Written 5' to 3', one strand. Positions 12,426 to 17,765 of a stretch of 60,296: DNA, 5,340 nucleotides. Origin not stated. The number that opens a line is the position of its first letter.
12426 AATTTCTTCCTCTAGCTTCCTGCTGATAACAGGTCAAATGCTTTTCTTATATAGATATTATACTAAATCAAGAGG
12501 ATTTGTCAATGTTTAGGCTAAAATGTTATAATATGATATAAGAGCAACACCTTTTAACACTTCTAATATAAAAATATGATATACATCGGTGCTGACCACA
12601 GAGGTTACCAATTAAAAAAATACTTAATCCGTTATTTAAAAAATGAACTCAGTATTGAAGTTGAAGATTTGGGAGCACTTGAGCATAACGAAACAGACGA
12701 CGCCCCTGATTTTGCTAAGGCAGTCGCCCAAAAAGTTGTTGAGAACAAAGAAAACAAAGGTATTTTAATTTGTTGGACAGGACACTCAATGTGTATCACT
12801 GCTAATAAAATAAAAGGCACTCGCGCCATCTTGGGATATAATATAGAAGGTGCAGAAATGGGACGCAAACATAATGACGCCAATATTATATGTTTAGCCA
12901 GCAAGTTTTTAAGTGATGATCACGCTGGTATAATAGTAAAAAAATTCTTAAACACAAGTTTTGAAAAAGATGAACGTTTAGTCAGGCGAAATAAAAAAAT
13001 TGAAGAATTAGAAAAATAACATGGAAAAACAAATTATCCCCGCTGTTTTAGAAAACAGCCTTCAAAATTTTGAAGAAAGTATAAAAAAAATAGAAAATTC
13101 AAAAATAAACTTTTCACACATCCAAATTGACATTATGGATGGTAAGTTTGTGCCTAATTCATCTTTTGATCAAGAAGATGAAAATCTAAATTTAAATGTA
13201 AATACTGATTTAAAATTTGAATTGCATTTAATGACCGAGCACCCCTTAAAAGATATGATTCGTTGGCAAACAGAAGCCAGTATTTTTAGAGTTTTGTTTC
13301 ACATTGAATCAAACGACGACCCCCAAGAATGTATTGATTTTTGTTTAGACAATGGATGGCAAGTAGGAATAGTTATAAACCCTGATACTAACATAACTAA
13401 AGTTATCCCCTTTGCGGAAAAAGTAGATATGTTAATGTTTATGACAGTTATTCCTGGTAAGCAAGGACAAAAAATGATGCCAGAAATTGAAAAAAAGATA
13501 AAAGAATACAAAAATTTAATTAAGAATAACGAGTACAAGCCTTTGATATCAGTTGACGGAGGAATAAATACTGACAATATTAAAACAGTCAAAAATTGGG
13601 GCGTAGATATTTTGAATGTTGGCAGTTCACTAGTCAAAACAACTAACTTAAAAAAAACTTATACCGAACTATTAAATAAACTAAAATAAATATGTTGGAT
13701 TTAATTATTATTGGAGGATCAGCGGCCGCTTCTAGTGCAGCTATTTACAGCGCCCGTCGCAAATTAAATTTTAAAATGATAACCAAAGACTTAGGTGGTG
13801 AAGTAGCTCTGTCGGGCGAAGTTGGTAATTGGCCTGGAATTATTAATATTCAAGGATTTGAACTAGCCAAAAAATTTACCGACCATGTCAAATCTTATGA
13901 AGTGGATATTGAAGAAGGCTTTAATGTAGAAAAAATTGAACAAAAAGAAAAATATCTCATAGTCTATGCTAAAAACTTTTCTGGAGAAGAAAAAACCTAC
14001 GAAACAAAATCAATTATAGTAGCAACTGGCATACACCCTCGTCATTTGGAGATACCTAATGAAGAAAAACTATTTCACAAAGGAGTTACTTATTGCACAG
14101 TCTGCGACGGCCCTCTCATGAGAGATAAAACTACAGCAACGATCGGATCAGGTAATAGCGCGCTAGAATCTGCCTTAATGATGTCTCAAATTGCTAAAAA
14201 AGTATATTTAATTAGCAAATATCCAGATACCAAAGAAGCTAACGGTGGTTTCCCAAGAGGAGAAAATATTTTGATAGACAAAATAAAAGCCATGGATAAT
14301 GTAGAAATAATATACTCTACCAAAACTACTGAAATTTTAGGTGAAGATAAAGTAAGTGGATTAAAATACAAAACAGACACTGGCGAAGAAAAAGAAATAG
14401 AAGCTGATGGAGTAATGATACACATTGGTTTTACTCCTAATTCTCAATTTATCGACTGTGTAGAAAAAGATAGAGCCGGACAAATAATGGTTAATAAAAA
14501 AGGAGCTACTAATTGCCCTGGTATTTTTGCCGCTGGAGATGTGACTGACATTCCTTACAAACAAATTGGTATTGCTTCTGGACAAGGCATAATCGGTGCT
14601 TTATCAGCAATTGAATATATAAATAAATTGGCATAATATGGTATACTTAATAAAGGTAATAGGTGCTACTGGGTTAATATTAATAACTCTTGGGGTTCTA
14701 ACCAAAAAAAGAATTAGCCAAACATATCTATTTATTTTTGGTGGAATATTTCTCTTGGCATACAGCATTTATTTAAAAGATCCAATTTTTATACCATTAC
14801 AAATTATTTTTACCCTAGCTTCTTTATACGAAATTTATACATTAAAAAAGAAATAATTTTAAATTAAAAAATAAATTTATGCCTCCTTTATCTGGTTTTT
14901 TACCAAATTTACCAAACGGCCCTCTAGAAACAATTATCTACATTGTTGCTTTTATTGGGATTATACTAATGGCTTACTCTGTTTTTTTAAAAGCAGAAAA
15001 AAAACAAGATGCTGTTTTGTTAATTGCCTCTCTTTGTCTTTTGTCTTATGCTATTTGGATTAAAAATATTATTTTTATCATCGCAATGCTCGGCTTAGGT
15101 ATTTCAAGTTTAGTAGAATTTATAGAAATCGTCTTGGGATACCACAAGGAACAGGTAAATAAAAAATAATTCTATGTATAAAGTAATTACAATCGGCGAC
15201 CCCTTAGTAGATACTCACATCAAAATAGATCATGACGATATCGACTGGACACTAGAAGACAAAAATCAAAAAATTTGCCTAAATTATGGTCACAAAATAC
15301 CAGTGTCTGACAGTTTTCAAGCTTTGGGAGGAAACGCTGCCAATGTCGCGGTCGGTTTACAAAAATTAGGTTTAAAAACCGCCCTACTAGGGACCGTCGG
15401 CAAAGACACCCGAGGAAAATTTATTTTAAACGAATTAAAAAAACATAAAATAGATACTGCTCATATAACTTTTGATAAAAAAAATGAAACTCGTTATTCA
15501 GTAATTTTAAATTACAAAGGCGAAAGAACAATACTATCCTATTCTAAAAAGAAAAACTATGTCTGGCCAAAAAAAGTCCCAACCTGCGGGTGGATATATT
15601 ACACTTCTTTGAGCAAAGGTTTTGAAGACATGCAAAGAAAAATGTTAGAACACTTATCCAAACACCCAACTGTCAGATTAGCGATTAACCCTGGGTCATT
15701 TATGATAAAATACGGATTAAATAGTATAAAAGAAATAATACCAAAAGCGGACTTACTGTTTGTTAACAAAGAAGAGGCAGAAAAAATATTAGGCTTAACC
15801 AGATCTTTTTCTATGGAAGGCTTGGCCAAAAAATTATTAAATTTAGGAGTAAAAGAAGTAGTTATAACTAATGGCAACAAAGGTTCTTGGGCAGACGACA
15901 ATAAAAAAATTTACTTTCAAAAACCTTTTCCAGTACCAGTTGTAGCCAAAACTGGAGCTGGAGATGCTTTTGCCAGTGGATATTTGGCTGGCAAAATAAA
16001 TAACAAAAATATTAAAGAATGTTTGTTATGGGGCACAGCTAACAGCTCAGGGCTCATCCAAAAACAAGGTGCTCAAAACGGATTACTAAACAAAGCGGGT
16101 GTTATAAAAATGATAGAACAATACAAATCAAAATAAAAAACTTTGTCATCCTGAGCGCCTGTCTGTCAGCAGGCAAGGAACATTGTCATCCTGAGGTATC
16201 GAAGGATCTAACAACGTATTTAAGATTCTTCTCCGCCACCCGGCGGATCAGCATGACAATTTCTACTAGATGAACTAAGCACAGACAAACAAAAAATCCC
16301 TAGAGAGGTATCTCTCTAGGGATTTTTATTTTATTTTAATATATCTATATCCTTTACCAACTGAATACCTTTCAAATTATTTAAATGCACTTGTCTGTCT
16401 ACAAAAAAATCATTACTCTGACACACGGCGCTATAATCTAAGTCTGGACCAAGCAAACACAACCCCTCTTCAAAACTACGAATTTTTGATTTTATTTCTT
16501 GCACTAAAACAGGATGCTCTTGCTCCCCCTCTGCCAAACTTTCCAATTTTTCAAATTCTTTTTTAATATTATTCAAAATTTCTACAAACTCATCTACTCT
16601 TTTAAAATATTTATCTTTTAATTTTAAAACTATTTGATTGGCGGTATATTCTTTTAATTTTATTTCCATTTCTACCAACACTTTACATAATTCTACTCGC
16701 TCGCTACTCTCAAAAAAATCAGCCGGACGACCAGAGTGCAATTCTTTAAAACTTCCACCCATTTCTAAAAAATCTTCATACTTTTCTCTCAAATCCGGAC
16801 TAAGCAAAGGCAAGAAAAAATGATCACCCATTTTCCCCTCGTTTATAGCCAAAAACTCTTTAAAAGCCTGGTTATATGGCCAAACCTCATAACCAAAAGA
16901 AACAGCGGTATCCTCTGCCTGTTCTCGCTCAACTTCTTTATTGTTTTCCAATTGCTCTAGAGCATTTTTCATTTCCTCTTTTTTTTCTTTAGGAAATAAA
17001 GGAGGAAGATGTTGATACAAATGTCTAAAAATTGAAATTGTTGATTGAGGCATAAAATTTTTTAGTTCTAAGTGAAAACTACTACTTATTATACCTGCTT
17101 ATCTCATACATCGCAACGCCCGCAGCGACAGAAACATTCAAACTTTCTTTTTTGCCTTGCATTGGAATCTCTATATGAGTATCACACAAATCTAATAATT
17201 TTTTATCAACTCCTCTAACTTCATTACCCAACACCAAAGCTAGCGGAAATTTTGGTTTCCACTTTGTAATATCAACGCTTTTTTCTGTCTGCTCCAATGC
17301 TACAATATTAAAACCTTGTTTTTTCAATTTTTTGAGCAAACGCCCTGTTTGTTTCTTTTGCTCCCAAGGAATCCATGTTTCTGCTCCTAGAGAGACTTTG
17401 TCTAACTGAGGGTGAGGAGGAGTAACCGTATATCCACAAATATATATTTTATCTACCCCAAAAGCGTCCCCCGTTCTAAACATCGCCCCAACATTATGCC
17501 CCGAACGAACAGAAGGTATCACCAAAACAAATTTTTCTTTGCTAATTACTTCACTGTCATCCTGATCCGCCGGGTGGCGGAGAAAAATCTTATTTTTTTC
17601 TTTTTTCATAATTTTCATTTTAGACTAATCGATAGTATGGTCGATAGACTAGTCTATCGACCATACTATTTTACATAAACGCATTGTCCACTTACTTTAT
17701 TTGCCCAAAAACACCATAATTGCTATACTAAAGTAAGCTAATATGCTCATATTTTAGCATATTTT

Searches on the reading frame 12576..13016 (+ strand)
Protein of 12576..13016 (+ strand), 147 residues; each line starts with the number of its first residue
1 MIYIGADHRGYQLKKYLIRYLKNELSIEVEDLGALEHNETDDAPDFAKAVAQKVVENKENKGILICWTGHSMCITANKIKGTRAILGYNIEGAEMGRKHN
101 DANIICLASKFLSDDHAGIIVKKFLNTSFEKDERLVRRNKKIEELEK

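Call 34: search_protein_families(library=pfam, proteins=[window:12576-13016:+], max_evalue=0.00001)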
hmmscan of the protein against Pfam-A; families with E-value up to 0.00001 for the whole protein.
window:12576-13016:+ (147 aa): 1 family
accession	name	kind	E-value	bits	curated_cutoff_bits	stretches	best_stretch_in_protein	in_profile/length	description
PF02502.23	LacAB_rpiB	-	1e-41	142.5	24.7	1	2-142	1-138/138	Ribose/Galactose Isomerase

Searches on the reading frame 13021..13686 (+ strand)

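Call 34: search_protein_families(library=pfam, proteins=[window:13021-13686:+], max_evalue=0.00001)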
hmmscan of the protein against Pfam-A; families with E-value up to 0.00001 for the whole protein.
window:13021-13686:+ (222 aa): 1 family
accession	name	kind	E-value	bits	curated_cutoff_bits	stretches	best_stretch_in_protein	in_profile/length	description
PF00834.25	Ribul_P_3_epim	-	4e-42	144.3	21.1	1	5-204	2-197/198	Ribulose-phosphate 3 epimerase family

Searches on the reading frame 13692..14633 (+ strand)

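Call 34: search_protein_families(library=pfam, proteins=[window:13692-14633:+], max_evalue=0.00001)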
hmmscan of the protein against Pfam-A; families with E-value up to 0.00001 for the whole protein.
window:13692-14633:+ (314 aa): 3 families
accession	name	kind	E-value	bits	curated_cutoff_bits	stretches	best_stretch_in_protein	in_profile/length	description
PF07992.20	Pyr_redox_2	-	1e-44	153.6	26.1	1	3-299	2-291/291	Pyridine nucleotide-disulphide oxidoreductase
PF13738.12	Pyr_redox_3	-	1.3e-20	74.3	30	1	55-282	80-305/305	Pyridine nucleotide-disulphide oxidoreductase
PF00070.33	Pyr_redox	-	2.5e-09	37.9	22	1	149-227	3-80/82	Pyridine nucleotide-disulphide oxidoreductase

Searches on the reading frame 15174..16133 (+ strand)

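Call 34: search_protein_families(library=pfam, proteins=[window:15174-16133:+], max_evalue=0.00001)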
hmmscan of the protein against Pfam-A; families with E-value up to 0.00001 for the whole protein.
window:15174-16133:+ (320 aa): 2 families
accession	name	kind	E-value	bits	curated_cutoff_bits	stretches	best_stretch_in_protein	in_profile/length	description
PF00294.29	PfkB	-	1.8e-45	156.1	25.8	1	40-304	24-299/302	pfkB family carbohydrate kinase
PF08543.17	Phos_pyr_kin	-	2.5e-06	27.5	27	1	183-286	110-223/246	Phosphomethylpyrimidine kinase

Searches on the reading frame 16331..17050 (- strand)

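Call 30: search_protein_families(library=ncbifam, proteins=[window:16331-17050:-], max_evalue=0.1)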
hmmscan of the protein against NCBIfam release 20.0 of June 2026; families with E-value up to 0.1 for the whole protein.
window:16331-17050:- (239 aa): 1 family
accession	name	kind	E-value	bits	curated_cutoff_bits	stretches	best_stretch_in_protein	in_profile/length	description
NF041211.1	gluta_UXX_star_2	equivalog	0.049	13.6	100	0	145-188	16-60/71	UXX-star (seleno)protein family 2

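Call 34: search_protein_families(library=pfam, proteins=[window:16331-17050:-], max_evalue=0.00001)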
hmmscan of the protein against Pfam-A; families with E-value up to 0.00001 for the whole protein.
window:16331-17050:- (239 aa): 0 families

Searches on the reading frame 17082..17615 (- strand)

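Call 30: search_protein_families(library=ncbifam, proteins=[window:17082-17615:-], max_evalue=0.1)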
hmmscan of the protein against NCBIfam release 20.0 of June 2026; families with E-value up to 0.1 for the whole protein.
window:17082-17615:- (177 aa): 12 families
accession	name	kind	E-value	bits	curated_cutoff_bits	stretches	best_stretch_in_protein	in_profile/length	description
TIGR00186.1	rRNA_methyl_3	equivalog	4.6e-35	121.2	160.15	1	25-174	88-238/240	23S rRNA (guanosine(2251)-2'-O)-methyltransferase RlmB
NF008295.0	PRK11081.1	equivalog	2.6e-25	89.3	227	1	29-174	20-163/230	tRNA (guanosine(18)-2'-O)-methyltransferase TrmH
NF008386.0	PRK11181.1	equivalog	2e-24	86.2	366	1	21-175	86-241/244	23S rRNA (guanosine(2251)-2'-O)-methyltransferase RlmB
NF008117.0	PRK10864.1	equivalog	1.5e-13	50.7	267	1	27-177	195-343/344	tRNA/rRNA methyltransferase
NF000477.1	NshR_TsnR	equivalog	3.7e-12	46.2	425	1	4-176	92-264/266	NshR/TsnR family 23S rRNA methyltransferase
TIGR00185.1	tRNA_yibK_trmL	equivalog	1.1e-10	41.6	190.6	1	29-176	4-148/154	tRNA (uridine(34)/cytosine(34)/5-carboxymethylaminomethyluridine(34)-2'-O)-methyltransferase TrmL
TIGR00050.1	rRNA_methyl_1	subfamily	1.8e-09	37.9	167.15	1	121-174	102-155/233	TrmJ/YjtD family RNA methyltransferase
NF007752.0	PRK10433.1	equivalog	1.3e-06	28.1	212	1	125-174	108-157/228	tRNA/rRNA methyltransferase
NF000035.1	nosihep_NshR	exception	1.5e-06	27.9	500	1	13-175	101-263/274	NshR family nosiheptide/thiostrepton resistance 23S rRNA methyltransferase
NF011694.0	PRK15114.1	equivalog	4.1e-06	26.5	280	1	114-172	98-156/246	tRNA (cytosine(32)/uridine(32)-2'-O)-methyltransferase TrmJ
NF041077.1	tRNAmeth_TrmJ_Sulfolob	equivalog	2.6e-05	24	350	1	112-175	91-154/229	tRNA (cytidine-2'-O-)-methyltransferase TrmJ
NF007683.0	PRK10358.1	equivalog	0.0005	20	282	1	127-174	97-146/157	tRNA (uridine(34)/cytosine(34)/5-carboxymethylaminomethyluridine(34)-2'-O)-methyltransferase TrmL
